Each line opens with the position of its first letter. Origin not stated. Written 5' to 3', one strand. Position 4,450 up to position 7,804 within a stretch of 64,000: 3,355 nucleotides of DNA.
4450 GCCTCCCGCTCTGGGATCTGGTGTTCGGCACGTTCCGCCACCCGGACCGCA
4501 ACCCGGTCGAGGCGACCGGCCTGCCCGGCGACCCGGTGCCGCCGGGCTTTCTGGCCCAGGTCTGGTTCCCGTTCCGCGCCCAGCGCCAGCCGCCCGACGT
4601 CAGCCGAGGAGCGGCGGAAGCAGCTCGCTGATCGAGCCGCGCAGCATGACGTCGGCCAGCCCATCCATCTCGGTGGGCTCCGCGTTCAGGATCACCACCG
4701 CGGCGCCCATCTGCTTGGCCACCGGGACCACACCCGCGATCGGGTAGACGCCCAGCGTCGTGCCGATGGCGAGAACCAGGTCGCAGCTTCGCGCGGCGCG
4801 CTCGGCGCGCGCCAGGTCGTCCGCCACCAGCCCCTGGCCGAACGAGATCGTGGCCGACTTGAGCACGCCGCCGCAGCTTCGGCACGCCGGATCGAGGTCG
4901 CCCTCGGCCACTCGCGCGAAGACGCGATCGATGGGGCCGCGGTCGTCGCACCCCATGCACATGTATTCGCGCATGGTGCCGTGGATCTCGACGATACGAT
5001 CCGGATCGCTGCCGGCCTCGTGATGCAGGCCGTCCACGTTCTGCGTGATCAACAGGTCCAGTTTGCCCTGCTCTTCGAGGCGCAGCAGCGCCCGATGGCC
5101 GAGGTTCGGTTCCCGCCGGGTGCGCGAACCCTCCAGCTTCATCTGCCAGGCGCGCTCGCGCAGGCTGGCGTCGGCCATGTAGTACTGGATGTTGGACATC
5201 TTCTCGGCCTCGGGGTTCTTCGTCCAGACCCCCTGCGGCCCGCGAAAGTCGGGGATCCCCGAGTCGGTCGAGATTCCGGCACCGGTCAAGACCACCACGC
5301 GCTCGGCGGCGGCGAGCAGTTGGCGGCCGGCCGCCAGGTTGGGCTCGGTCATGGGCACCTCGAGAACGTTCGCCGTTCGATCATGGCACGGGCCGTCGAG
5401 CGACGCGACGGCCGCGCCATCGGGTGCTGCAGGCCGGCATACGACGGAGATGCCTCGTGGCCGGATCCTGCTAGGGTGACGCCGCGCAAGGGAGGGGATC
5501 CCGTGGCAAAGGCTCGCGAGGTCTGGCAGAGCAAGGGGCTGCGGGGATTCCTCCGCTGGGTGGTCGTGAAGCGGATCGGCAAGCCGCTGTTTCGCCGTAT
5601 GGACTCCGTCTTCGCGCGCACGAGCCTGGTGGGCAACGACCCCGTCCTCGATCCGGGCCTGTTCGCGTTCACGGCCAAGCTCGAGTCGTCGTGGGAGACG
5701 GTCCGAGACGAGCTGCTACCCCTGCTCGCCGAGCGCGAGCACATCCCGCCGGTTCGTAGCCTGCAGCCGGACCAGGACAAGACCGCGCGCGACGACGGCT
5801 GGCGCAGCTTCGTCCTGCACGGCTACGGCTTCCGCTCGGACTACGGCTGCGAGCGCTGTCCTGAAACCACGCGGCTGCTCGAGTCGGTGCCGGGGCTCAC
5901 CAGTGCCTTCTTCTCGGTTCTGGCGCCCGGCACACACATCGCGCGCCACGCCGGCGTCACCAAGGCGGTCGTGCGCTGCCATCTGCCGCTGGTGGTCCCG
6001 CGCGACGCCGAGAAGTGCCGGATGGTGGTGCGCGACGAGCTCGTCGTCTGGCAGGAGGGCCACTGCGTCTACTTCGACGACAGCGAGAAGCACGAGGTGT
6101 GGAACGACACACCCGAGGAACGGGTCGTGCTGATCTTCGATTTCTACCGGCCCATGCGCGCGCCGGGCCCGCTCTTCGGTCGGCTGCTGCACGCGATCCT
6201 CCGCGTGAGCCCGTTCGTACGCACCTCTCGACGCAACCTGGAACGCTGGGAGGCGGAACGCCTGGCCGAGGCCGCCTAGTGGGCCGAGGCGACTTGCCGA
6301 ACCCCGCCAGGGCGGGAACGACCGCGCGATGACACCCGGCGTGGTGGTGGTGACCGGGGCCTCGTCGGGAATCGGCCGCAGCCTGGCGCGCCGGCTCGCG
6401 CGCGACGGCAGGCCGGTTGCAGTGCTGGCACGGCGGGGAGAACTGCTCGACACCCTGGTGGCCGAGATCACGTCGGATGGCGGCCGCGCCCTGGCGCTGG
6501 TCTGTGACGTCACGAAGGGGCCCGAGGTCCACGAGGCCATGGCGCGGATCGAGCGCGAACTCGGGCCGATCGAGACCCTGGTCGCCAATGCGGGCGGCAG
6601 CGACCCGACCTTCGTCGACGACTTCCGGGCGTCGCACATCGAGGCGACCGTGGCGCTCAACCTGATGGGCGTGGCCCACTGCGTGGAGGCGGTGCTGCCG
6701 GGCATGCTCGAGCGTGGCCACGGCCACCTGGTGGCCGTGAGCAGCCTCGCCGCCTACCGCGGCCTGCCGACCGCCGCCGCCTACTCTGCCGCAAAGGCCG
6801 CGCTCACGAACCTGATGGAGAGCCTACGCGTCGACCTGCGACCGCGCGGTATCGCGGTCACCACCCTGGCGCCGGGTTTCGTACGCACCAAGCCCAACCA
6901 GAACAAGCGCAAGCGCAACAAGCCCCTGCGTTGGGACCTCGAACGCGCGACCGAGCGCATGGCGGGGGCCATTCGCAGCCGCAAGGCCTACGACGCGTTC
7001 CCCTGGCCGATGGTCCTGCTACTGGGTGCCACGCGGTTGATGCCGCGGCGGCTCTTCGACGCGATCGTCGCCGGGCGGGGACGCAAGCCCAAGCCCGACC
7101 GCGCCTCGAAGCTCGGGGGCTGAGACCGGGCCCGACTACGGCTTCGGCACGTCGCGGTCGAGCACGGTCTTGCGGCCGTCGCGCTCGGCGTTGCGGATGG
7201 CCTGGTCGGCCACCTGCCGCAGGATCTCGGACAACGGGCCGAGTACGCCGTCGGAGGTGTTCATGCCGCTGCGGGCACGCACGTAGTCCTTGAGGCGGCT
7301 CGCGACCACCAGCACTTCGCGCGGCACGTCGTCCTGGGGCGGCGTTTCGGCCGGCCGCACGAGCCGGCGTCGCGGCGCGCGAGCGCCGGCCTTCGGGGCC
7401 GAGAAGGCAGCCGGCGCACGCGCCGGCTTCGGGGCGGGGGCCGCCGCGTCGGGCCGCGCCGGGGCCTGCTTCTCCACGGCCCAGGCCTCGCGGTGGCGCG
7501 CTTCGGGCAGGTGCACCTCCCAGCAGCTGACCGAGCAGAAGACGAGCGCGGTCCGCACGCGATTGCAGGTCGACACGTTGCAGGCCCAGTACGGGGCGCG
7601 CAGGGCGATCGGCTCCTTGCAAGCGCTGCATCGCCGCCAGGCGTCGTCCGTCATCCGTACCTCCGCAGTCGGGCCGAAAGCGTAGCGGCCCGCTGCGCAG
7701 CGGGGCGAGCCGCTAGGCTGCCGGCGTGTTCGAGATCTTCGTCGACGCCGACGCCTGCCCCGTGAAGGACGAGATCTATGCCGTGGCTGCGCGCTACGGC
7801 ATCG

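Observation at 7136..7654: Zinc-finger plus bacterial histone-fold fusion (ZZ-histone-like chromatin protein candidate)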

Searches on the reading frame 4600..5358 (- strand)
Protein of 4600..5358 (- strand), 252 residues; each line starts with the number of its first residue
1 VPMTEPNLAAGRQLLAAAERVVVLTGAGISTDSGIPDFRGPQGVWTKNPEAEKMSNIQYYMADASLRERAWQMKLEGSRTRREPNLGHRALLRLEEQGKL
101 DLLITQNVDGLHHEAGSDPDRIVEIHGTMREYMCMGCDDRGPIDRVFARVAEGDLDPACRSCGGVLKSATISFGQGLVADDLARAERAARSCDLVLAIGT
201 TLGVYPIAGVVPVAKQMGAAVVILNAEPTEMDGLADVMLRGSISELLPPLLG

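Call 17: search_protein_families(library=pfam, proteins=[window:4600-5358:-], max_evalue=0.00001)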
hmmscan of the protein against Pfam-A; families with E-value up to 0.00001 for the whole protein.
window:4600-5358:- (252 aa): 1 family
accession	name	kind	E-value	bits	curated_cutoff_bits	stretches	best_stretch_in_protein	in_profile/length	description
PF02146.23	SIR2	-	5.2e-40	137.7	24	1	26-206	1-180/180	Sir2 family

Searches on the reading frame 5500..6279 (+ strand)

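Call 17: search_protein_families(library=pfam, proteins=[window:5500-6279:+], max_evalue=0.00001)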
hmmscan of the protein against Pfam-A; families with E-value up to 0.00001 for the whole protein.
window:5500-6279:+ (259 aa): 1 family
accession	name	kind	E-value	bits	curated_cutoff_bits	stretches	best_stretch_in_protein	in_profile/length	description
PF05118.21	Asp_Arg_Hydrox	-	6.4e-49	166.2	22.6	1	62-218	1-157/157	Aspartyl/Asparaginyl beta-hydroxylase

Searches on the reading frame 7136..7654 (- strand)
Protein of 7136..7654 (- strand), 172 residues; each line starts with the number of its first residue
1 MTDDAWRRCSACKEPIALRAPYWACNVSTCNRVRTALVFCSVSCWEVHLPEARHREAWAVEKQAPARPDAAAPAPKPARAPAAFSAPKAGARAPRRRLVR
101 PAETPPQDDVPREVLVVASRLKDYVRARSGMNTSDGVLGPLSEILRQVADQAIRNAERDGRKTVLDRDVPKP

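Call 3: search_protein_families(library=pfam, proteins=[window:7139-7654:-], max_evalue=10)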
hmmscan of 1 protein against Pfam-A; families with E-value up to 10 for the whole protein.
seq(172 aa): 1 family
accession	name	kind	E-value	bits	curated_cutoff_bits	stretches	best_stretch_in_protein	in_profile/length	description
PF00808.29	CBFD_NFYB_HMF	-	0.21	12.3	21.4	1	141-169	33-61/65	Histone-like transcription factor (CBF/NF-Y) and archaeal histone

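Call 4: search_protein_families(library=ncbifam, proteins=[window:7139-7654:-], max_evalue=10)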
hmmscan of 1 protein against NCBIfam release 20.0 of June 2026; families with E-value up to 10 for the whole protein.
seq(172 aa): 2 families
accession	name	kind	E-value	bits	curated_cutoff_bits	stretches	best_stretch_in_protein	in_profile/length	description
NF043032.1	archaea_histone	superfamily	6.7e-05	23.2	50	1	141-169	29-57/60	histone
NF047903.1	MmDecMmdC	equivalog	0.34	11.3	200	1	59-94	27-58/132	methylmalonyl-CoA decarboxylase subunit gamma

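Call 5: search_solved_structures(query=window:7139-7654:-, max_evalue=10, show_alignments=3)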
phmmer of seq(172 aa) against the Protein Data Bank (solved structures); distinct sequences matched with E-value up to 10: 6.
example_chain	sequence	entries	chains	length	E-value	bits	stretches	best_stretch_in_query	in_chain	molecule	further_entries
8cmp_A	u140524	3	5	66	9.6e-08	35.4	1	112-169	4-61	CBFD_NFYB_HMF domain-containing protein | Transcription factor CBF/NF-Y/archaeal histone domain-containing protein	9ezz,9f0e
8fvx_A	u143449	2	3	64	1e-07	35.3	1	113-169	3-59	CBFD_NFYB_HMF domain-containing protein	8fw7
9qt0_A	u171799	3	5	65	0.0002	24.5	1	110-168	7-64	DUF1931 domain-containing protein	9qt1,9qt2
9f2c_A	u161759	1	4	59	0.17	15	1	115-168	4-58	hypothetical protein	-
8bdk_A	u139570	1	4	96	0.23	14.6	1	130-170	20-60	DNA-binding protein HmvA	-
5ve6_A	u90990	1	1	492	3.7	10.7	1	71-128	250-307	Tyrosine-protein kinase SgK223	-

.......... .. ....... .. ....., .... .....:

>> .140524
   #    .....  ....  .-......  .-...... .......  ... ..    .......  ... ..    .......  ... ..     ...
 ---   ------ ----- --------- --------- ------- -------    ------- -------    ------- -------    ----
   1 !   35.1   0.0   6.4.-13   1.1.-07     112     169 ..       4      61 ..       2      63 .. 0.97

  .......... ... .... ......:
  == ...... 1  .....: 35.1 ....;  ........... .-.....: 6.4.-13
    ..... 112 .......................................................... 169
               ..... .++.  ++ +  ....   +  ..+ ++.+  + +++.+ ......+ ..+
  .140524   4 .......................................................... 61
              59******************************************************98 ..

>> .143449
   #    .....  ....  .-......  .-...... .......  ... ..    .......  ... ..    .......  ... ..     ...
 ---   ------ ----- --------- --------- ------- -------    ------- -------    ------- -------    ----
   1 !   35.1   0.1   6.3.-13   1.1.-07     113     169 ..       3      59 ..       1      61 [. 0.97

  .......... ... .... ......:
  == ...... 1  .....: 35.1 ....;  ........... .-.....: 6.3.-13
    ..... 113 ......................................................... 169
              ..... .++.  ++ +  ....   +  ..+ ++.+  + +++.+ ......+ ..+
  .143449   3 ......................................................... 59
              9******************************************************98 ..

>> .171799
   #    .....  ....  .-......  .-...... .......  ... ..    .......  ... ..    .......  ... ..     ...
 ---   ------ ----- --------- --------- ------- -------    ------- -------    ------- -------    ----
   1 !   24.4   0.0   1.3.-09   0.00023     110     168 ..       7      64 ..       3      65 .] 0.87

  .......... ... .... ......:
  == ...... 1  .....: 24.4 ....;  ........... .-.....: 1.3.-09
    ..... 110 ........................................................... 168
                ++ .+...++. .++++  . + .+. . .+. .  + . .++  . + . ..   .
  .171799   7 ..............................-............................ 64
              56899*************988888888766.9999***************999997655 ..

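Call 6: find_homologous_proteins(query=window:7139-7654:-, max_evalue=0.001)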
Query seq(172 aa) (172 aa): 3114 proteins with E <= 0.001 among 4133 candidates; the best 120 are listed.
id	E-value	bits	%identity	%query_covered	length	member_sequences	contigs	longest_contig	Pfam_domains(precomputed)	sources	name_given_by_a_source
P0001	1.6e-107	375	100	100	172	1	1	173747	-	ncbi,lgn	-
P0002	6.4e-67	243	47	97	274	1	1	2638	-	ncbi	ncbi:MAG: hypothetical protein AAGC55_11980 [Myxococcota bacterium]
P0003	1.1e-64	235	65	97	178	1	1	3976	-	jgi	jgi:hypothetical protein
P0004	1.2e-64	235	68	97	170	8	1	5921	-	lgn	-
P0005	2.0e-64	235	67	99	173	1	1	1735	-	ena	-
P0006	3.9e-64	234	67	98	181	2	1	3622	-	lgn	-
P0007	5.1e-64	233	60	99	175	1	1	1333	-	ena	-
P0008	7.7e-64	233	68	97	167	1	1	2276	-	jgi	jgi:hypothetical protein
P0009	2.8e-63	231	65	98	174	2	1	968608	-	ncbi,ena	-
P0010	8.3e-63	229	67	96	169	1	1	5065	-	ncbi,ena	-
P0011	1.0e-62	229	69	97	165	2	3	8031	-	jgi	jgi:hypothetical protein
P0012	2.0e-62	228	64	97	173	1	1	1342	-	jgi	jgi:hypothetical protein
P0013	2.0e-62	228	69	95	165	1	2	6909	-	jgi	jgi:hypothetical protein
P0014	2.2e-62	228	66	97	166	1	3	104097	-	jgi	jgi:hypothetical protein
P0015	2.7e-62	228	60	97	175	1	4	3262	-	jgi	jgi:histone H3/H4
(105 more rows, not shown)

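Call 18: find_encoding_contigs(protein=P0001, flank=8000, max_places=3)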
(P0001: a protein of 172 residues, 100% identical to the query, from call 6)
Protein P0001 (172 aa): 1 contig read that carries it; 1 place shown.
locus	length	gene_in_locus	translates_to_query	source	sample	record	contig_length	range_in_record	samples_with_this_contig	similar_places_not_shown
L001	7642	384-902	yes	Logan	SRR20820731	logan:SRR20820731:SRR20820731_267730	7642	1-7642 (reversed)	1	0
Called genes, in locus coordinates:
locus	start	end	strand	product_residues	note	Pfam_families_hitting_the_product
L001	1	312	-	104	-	?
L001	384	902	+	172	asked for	-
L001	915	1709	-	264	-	PF00106:adh_short, PF08659:KR, PF13460:NAD_binding_10 (weak), PF13561:adh_short_C2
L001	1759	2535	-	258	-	PF05118:Asp_Arg_Hydrox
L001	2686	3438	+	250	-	PF00205:TPP_enzyme_M (faint), PF02146:SIR2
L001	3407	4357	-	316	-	PF04116:FA_hydroxylase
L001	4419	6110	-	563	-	-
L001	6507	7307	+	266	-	-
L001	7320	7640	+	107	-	?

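Call 19: find_related_loci(query=A1, collection=genome_contigs, flank=6000)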
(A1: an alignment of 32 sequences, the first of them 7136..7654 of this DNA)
Query A1 (172 aa) in genome_contigs; peptide patterns used: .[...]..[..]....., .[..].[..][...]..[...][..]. (x = any residue, [..] = any of these).
599 stretches matched a pattern (row limit reached: there are more); 591 encode a relative of the query (tblastn E <= 1e-3); the best 80 are kept; 80 distinct loci.
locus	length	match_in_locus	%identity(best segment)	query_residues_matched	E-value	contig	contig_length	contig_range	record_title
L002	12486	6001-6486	64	1-170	1e-64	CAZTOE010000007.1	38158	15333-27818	MAG TPA_asm: uncultured Spirochaetales bacterium isolate SRP214966_co2_3 genome assembly, contig: NODE_1160_length_38158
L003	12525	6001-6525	63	4-169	1e-64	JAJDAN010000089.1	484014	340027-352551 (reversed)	MAG: Deltaproteobacteria bacterium isolate OFTM107 OFTM107_88, whole genome shotgun sequence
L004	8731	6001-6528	58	2-170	3e-64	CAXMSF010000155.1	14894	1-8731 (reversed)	MAG: uncultured Gammaproteobacteria bacterium isolate 10C-St20-MC-01_bin.21.orig genome assembly, contig: k141_3973130,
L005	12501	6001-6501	66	4-170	1e-61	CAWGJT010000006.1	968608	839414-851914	MAG: uncultured delta proteobacterium isolate MFD05684.bin.2.192 genome assembly, contig: contig_17632, whole genome sho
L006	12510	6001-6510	62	3-171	2e-61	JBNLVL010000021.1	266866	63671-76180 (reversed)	MAG: Myxococcota bacterium isolate JB083 k141_247079, whole genome shotgun sequence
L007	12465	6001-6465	65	6-171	3e-61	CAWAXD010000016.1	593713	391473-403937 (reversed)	MAG: uncultured delta proteobacterium isolate MFD05942.bin.2.221 genome assembly, contig: contig_42024, whole genome sho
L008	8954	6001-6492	62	2-171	6e-61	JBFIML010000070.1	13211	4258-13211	MAG: Myxococcota bacterium isolate Mix_sand12.2021.10.G.3 k141_2132452_length_13211_cov_43.2923, whole genome shotgun se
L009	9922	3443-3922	63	6-171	9e-61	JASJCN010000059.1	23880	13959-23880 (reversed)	MAG: Myxococcota bacterium isolate MO_167.B22 MO_167.c_1663, whole genome shotgun sequence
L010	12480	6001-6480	61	2-169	1e-60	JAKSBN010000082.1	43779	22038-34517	MAG: Proteobacteria bacterium isolate MAG.188 k141_5770717, whole genome shotgun sequence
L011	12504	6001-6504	62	6-171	3e-60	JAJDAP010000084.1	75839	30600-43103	MAG: Deltaproteobacteria bacterium isolate OFTM159 OFTM159_83, whole genome shotgun sequence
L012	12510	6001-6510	59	1-169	1e-60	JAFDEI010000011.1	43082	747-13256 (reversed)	MAG: Deltaproteobacteria bacterium isolate Meg19_46_Bin_116 Meg19_46_Bin_116_scaffold_1127, whole genome shotgun sequenc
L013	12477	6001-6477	60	2-170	7e-60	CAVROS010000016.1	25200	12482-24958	MAG: uncultured delta proteobacterium isolate MFD03804.bin.2.110 genome assembly, contig: contig_32806, whole genome sho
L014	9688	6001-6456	65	6-169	3e-60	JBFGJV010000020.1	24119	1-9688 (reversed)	MAG: Myxococcota bacterium isolate Mix_sand03.2021.01.D.30 k141_999625_length_24119_cov_18.2763, whole genome shotgun se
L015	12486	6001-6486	60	6-171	7e-60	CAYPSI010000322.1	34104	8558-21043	MAG TPA_asm: uncultured Spirochaetales bacterium isolate binchicken_co165_279 genome assembly, contig: k141_1584030, who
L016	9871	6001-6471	62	1-169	3e-59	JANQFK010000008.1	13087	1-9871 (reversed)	MAG: Myxococcota bacterium isolate PL23a_bin.83 k99_6625974, whole genome shotgun sequence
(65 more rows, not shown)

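Call 20: predict_structure(alignment_id=A1)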
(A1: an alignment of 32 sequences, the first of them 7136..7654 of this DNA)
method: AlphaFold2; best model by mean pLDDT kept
length: 172 residues; sequences in the alignment: 32
mean_pLDDT: 73.6   pTM: 0.40
mean pLDDT of the five models: 73.6, 72.0, 69.7, 69.1, 67.9
residues with pLDDT >= 90: 58; 70-90: 54; 50-70: 19; < 50: 41
segments of 3 or more residues with pLDDT < 50: 73-82, 84-93, 97-116
pLDDT, mean of each block of 10 residues (from residue 1): 81 94 89 83 90 79 84 48 43 46 44 50 75 76 84 95 92 76
secondary structure, 60 per line:
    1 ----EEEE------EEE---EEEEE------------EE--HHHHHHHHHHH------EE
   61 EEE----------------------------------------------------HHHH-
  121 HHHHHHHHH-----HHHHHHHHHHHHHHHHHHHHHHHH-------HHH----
elements in order: E5-8 E15-17 E21-25 H42-52 E59-63 H116-119 H121-129 H135-158

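Call 25: fold_search(model_id=the predicted structure, library=pdb)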
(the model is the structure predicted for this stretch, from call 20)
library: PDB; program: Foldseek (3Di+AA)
matches with E <= 10: 365; with E <= 0.001: 1
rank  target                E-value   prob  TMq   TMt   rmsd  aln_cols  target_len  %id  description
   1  9f0e_A                8.3e-04  1.00  0.30  0.81   3.1        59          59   39  Bacterial histone protein HBb from Bdellovibrio bacteriovorus bound to DNA (released 2024-06-26)
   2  9ezz_B                1.9e-03  1.00  0.31  0.78   3.7        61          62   38  Bacterial histone protein HBb from Bdellovibrio bacteriovorus bound to DNA (released 2024-06-26)
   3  9ezz_A                3.2e-03  1.00  0.30  0.79   3.1        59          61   39  Bacterial histone protein HBb from Bdellovibrio bacteriovorus bound to DNA (released 2024-06-26)
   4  8fvx                  5.5e-03  1.00  0.30  0.76   3.0        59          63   39  Histone from Bdellovibrio bacteriovorus (released 2023-08-30)
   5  8cmp                  1.1e-02  1.00  0.30  0.82   1.9        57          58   37  DNA-binding bacterial histone protein HBB from Bdellovibrio bacteriovorus (released 2024-03-06)
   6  2rvq_MODEL_1_D        2.6e-02  0.89  0.22  0.27  20.9       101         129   20  Solution structure of the isolated histone H2A-H2B heterodimer (released 2016-05-25)
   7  9qt0_A                2.8e-02  1.00  0.27  0.73   3.4        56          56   34  DNA-binding bacterial histone HLp from Leptospira perolatii (released 2025-12-24)
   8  9f2c_B                8.3e-02  1.00  0.28  0.74   1.7        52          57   29  Archaeal histone protein HTkC from Thermococcus kodakarensis (released 2024-10-02)
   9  9qt1_A                9.5e-02  1.00  0.28  0.73   3.3        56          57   34  Bacterial histone HLp from Leptospira perolatii bound to DNA (released 2025-12-24)
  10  9f2c_A                1.1e-01  1.00  0.28  0.74   1.6        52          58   29  Archaeal histone protein HTkC from Thermococcus kodakarensis (released 2024-10-02)
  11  7pj1_MODEL_1_B        1.3e-01  0.72  0.23  0.31  15.8        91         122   15  Solution structure of isolated Drosophila histone H2A-H2B heterodimer (released 2021-12-08)
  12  9ynu_I                1.5e-01  0.69  0.22  0.25  13.9        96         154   28  Tra1 and core modules including core tip of ctSAGA complex (released 2025-12-03)
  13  2cv5_H                2.1e-01  0.96  0.25  0.43   2.7        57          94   18  Crystal structure of human nucleosome core particle (released 2005-06-28)
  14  8bdk_A                2.2e-01  0.99  0.27  0.46   2.5        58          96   26  Structure of a non-canonical histone from archaea (released 2023-07-12)
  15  1hq3_F                3.1e-01  0.93  0.25  0.43   2.7        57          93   18  CRYSTAL STRUCTURE OF THE HISTONE-CORE-OCTAMER IN KCL/PHOSPHATE (released 2001-01-24)
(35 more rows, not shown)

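Call 52: list_cluster_members(proteins=[P0001, P0002, P0009])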
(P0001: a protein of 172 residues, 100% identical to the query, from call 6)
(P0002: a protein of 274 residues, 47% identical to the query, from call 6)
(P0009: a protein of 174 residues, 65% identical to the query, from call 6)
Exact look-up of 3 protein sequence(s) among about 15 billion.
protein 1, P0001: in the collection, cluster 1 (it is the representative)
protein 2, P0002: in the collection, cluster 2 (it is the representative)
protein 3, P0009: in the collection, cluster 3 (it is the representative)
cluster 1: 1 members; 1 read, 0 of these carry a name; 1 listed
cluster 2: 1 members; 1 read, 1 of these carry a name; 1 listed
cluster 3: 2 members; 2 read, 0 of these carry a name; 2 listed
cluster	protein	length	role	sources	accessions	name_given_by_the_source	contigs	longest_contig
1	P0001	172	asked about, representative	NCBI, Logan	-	-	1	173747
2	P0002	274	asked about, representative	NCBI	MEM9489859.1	MAG: hypothetical protein AAGC55_11980 [Myxococcota bacterium]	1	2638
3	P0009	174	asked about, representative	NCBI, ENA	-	-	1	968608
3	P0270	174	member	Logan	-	-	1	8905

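Call 57: search_protein_families(library=padloc, proteins=[window:7136-7654:-], max_evalue=1)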
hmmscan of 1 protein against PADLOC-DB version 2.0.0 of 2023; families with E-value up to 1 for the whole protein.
window:7136-7654:- (172 aa): 0 families

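Call 58: search_protein_families(library=phrogs, proteins=[window:7136-7654:-], max_evalue=1)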
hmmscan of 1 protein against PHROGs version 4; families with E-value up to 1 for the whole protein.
window:7136-7654:- (172 aa): 1 family
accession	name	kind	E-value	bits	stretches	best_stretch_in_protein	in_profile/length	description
phrog_1144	-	DNA, RNA and nucleotide metabolism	0.23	12.3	1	56-83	105-132/144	single strand DNA binding protein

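Call 62: search_dna_similar(query=window:7136-7654:-, collection=plasmids, mode=protein, max_evalue=0.001, max_rows=10)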
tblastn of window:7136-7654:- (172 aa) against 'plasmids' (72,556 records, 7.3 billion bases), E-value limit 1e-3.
No match.

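Call 63: search_dna_similar(query=window:7136-7654:-, collection=phages, mode=protein, max_evalue=0.001, max_rows=10)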
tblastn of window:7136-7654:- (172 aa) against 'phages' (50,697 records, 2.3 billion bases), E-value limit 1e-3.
No match.
